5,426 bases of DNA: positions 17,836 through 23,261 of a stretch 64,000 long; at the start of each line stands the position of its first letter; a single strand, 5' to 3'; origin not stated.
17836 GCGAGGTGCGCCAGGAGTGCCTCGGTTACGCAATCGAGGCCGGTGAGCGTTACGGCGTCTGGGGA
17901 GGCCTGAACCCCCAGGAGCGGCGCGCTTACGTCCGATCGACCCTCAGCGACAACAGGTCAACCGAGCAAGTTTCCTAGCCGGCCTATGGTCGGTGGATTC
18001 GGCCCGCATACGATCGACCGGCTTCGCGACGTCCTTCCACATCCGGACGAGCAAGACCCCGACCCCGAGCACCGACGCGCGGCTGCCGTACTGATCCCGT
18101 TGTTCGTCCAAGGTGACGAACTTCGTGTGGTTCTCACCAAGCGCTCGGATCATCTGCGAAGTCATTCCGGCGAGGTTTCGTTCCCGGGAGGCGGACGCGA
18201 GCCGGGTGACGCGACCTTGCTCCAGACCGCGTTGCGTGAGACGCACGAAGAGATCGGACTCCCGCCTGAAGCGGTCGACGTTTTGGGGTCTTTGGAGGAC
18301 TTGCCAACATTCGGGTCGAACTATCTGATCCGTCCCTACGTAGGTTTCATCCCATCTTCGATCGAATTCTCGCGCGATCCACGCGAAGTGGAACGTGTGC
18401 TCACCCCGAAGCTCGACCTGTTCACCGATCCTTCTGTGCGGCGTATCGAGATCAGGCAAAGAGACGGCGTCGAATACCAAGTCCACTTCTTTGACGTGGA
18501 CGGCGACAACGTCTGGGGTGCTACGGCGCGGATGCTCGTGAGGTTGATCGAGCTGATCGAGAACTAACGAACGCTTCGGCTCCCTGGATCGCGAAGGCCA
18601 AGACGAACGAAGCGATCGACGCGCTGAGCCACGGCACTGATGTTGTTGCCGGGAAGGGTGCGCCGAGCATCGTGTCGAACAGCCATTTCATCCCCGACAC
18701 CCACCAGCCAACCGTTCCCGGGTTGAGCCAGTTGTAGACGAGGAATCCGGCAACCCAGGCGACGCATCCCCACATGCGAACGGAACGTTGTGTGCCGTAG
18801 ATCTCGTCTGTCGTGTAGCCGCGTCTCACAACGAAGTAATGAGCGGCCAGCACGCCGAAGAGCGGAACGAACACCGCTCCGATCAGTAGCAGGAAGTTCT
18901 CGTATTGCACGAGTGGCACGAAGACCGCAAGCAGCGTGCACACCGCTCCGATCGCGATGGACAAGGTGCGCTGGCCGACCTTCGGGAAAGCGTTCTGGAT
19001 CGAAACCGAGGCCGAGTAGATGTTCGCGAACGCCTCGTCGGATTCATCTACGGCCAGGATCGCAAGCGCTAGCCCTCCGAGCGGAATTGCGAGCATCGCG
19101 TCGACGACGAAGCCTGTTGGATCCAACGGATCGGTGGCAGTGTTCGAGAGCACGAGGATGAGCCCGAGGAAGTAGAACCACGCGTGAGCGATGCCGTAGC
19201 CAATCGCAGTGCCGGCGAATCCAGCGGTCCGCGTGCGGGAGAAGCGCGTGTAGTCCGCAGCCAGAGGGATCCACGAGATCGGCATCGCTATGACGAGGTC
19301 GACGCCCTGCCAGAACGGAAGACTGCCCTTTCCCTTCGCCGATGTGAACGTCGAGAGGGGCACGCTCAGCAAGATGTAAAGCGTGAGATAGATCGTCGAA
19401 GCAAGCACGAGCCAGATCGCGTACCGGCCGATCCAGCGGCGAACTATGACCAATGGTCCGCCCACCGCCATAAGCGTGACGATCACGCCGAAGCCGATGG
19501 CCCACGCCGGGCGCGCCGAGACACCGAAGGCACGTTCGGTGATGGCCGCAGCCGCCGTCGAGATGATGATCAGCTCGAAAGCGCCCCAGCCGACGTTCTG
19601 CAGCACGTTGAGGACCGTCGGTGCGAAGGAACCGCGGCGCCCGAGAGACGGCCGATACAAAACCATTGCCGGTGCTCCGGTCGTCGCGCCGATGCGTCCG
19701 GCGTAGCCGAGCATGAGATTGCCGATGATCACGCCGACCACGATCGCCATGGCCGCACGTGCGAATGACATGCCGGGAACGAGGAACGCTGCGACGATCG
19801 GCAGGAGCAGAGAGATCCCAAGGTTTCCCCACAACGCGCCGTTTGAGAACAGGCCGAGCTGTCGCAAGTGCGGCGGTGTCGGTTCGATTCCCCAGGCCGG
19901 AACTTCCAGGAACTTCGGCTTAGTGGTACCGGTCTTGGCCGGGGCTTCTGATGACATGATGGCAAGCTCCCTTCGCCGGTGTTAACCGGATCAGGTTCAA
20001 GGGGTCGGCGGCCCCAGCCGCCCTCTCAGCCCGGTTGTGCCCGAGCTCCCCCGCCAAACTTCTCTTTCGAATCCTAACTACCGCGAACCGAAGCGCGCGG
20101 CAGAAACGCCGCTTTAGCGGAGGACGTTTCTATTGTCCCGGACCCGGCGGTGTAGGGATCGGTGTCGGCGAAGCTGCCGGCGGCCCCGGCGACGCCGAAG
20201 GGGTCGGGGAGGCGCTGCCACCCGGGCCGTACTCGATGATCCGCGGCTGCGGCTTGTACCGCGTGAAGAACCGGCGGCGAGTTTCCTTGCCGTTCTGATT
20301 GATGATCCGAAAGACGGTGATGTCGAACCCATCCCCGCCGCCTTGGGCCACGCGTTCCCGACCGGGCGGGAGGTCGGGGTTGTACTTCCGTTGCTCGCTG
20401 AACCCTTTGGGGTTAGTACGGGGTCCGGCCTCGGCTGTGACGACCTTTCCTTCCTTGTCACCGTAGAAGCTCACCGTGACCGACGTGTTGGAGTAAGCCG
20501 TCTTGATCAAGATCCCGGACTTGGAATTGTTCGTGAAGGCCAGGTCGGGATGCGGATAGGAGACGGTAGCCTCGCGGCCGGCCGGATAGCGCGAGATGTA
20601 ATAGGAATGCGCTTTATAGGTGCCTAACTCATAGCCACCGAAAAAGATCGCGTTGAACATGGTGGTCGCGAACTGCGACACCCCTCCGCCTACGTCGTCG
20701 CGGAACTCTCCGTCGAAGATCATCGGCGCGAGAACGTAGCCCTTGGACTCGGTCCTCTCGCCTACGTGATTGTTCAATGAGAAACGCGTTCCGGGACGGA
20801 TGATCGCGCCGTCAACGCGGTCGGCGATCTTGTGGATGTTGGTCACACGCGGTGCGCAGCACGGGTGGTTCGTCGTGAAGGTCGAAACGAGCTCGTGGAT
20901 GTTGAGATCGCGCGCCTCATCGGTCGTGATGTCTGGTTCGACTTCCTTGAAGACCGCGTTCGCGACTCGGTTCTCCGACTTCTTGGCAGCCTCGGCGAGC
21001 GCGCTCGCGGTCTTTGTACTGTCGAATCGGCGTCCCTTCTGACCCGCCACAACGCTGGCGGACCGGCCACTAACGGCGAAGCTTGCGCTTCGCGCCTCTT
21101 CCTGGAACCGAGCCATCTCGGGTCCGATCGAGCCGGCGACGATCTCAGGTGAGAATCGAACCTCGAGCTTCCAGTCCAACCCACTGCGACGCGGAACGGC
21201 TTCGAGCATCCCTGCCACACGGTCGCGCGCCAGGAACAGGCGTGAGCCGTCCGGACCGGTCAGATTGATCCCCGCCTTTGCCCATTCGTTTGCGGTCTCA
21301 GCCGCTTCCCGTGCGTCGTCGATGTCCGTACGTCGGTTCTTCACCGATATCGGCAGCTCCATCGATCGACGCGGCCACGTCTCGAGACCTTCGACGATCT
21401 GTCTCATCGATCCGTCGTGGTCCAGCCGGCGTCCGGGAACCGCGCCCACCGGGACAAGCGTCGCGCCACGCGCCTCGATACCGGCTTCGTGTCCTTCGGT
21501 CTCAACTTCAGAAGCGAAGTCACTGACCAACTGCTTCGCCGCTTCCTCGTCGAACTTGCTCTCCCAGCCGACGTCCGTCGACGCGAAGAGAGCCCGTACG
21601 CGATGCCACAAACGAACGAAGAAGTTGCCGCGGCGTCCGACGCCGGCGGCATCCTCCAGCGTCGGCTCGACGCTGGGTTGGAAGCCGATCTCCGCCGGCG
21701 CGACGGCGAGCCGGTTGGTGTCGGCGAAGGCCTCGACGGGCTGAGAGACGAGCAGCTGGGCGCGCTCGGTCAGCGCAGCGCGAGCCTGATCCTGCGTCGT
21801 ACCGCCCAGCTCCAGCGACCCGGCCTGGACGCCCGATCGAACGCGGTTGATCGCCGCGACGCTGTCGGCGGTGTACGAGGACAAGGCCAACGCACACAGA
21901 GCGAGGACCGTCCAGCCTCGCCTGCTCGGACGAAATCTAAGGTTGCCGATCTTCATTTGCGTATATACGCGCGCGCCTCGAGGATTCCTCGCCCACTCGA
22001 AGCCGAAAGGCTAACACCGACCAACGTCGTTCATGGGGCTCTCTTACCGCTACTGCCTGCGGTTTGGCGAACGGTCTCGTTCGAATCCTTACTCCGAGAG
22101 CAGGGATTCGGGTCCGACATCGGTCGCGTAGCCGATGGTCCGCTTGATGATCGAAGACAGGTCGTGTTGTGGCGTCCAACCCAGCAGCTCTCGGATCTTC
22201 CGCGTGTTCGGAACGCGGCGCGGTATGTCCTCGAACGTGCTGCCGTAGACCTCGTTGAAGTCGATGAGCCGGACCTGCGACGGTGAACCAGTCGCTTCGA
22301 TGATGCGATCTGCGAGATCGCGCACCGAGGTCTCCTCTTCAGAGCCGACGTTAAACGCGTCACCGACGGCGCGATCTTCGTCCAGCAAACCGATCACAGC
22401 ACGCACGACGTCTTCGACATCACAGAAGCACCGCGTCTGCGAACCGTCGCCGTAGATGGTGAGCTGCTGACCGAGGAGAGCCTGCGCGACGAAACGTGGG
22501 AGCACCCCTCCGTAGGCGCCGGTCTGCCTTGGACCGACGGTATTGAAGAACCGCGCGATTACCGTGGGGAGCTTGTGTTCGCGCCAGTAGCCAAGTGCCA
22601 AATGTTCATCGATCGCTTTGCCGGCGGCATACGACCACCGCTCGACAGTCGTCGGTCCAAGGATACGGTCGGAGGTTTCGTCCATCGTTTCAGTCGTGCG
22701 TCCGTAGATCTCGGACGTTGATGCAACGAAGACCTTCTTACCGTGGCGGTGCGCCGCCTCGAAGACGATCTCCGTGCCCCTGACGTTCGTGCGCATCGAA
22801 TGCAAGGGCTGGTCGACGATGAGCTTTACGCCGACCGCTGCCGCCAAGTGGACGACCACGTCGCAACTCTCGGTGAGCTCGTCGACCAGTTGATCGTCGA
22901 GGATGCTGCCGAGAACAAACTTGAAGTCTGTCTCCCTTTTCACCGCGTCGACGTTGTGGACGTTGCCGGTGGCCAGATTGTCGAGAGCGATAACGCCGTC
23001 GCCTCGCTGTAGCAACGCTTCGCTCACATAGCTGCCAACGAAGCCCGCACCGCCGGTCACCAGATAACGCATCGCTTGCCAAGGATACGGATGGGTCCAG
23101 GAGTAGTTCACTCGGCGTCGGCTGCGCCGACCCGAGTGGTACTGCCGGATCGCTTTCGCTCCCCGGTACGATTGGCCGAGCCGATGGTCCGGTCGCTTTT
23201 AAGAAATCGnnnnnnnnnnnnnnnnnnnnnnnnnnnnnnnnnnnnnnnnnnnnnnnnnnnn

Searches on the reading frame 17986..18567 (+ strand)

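Call 28: search_protein_families(library=pfam, proteins=[window:17986-18567:+], max_evalue=0.001)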
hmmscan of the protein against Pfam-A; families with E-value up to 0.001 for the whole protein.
window:17986-18567:+ (193 aa): 1 family
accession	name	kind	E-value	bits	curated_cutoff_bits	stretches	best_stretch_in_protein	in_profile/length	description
PF00293.34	NUDIX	-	7.2e-17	62.1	21.1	1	32-114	3-80/134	NUDIX domain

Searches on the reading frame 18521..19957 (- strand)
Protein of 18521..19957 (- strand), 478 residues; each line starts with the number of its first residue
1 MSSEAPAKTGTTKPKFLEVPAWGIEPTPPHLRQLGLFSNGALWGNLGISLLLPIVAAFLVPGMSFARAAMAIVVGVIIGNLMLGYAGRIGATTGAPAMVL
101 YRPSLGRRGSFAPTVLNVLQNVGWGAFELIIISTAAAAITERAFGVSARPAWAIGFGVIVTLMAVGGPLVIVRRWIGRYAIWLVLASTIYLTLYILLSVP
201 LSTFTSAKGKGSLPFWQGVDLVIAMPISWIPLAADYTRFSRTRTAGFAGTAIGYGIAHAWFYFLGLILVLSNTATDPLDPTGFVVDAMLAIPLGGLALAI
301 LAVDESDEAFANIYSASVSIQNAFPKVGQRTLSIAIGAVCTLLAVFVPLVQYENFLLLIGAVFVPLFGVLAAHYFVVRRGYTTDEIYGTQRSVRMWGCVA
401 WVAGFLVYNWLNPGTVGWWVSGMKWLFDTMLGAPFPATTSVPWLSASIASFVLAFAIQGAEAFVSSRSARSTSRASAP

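Call 12: search_protein_families(library=pfam, proteins=[window:18521-19957:-], max_evalue=0.00001)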
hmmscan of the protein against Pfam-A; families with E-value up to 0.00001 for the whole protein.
window:18521-19957:- (478 aa): 1 family
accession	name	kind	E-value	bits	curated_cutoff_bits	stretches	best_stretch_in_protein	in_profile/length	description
PF02133.21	Transp_cyt_pur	-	1.2e-26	94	23.5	1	52-407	28-412/440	Permease for cytosine/purines, uracil, thiamine, allantoin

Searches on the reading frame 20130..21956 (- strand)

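Call 12: search_protein_families(library=pfam, proteins=[window:20130-21956:-], max_evalue=0.00001)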
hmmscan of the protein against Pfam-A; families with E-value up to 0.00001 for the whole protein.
window:20130-21956:- (608 aa): 3 families
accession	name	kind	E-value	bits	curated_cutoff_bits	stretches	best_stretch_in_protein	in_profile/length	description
PF04294.18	VanW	-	5.4e-41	139.6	27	1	370-498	2-130/130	VanW like protein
PF12229.13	PG_binding_4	-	1.5e-20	73.9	22.1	1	85-192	3-109/117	Putative peptidoglycan binding domain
PF07501.17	G5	-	3.3e-10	40.5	23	1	518-578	11-74/75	G5 domain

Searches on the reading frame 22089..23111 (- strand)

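Call 12: search_protein_families(library=pfam, proteins=[window:22089-23111:-], max_evalue=0.00001)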
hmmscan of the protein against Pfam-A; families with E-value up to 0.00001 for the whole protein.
window:22089-23111:- (340 aa): 7 families
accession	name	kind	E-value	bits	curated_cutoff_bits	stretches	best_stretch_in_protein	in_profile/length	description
PF16363.11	GDP_Man_Dehyd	-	1.4e-55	189.5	27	1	17-325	1-332/332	GDP-mannose 4,6 dehydratase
PF01370.27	Epimerase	-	1.2e-54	185.7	20.9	1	17-256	2-240/240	NAD dependent epimerase/dehydratase family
PF02719.21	Polysacc_synt_2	-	1.3e-17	64.4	20.2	1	17-278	2-251/293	Polysaccharide biosynthesis protein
PF01073.25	3Beta_HSD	-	1.5e-15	57.4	22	1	17-240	1-226/280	3-beta hydroxysteroid dehydrogenase/isomerase family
PF07993.18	NAD_binding_4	-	2.1e-13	50.5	20.1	1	71-203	77-219/258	Male sterility protein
PF04321.23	RmlD_sub_bind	-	1.3e-10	41.3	27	1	14-286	1-236/287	RmlD substrate binding domain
PF13460.12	NAD_binding_10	-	2.2e-06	28.1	27.2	1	20-155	1-121/184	NAD(P)H-binding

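Call 60: search_protein_families(library=ncbifam, proteins=[window:22089-23111:-], max_evalue=0.00001)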
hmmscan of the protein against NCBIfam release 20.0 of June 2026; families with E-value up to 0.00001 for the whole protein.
window:22089-23111:- (340 aa): 29 families (the best 25 are shown)
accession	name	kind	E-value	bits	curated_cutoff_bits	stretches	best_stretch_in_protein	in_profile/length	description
TIGR01181.1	dTDP_gluc_dehyt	equivalog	2.4e-50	171.5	365.1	1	15-328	1-310/321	dTDP-glucose 4,6-dehydratase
TIGR04180.1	EDH_00030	hypoth_equivalog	2.2e-48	164.8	475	1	17-316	2-296/297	NAD-dependent 4,6-dehydratase LegB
TIGR01179.1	galE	equivalog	9.8e-39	133.1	262.3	1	17-327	3-323/332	UDP-glucose 4-epimerase GalE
NF008872.0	PRK11908.1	equivalog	4.4e-38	131.2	294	1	14-328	2-334/349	bifunctional UDP-4-keto-pentose/UDP-xylose synthase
NF005998.1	PRK08125.1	equivalog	2.4e-32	112.1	777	1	13-328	315-648/649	bifunctional UDP-4-amino-4-deoxy-L-arabinose formyltransferase/UDP-glucuronic acid oxidase ArnA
NF007490.0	PRK10084.1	subfamily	1.8e-29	102.9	649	1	14-328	1-333/361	dTDP-glucose 4,6-dehydratase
NF007582.0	PRK10217.1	equivalog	2.2e-29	102.7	698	1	15-328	3-330/355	dTDP-glucose 4,6-dehydratase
NF011728.1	PRK15181.1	equivalog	3.7e-28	98.5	760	1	14-329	16-337/348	Vi polysaccharide biosynthesis UDP-N-acetylglucosaminuronic acid C-4 epimerase TviC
TIGR02197.1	heptose_epim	equivalog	1.3e-27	96.8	274.6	1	17-293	2-279/316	ADP-glyceromanno-heptose 6-epimerase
NF042422.1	oxyalk_red_OleD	equivalog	1.1e-20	74.3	580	1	14-291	1-269/329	2-alkyl-3-oxoalkanoate reductase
TIGR03466.1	HpnA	hypoth_equivalog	1.1e-18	67.3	367.65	1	15-279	2-251/327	hopanoid-associated sugar epimerase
NF007956.0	PRK10675.1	subfamily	1.2e-18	67.4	394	1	14-282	1-288/338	UDP-glucose 4-epimerase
NF041015.1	UDPsulfquin_syn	equivalog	1.2e-16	60.7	575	1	199-323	234-357/384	UDP-sulfoquinovose synthase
TIGR02622.1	CDP_4_6_dhtase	equivalog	2.8e-15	56.3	278.45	1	11-328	2-329/352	CDP-glucose 4,6-dehydratase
NF043036.1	ErythonDh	equivalog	5.4e-14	52.1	325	1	14-178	1-166/321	D-erythronate dehydrogenase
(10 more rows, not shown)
